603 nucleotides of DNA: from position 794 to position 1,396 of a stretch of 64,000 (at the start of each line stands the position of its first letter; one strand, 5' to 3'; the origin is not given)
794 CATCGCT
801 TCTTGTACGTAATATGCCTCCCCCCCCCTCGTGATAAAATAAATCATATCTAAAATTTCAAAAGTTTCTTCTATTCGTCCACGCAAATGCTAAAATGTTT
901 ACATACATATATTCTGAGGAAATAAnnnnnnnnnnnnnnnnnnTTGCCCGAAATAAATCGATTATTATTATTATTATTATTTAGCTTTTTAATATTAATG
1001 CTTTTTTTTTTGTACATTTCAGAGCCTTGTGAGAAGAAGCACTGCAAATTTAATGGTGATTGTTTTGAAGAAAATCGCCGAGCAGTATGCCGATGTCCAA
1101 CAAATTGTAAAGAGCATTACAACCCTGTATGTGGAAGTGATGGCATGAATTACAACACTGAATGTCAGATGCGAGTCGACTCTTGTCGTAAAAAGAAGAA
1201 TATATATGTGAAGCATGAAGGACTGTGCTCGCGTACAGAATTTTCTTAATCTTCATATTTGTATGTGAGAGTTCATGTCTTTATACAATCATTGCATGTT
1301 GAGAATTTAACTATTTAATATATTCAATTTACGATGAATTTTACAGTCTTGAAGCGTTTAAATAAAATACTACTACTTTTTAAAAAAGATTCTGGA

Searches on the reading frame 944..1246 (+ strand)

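Call 71: search_protein_families(library=pfam, proteins=[window:944-1246:+], max_evalue=0.01)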
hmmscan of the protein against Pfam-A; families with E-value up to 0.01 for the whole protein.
seq(101 aa): 3 families
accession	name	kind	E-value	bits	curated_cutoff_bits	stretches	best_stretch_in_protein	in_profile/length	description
PF07648.20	Kazal_2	-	5.9e-11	42.7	22.8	1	51-95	2-48/48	Kazal-type serine protease inhibitor domain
PF00050.26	Kazal_1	-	3.7e-07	30.5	21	1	51-95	3-49/49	Kazal-type serine protease inhibitor domain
PF21287.3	Kazal_CFAI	-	0.0012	19.6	27.7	1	49-90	1-42/46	Complement factor I, KAZAL domain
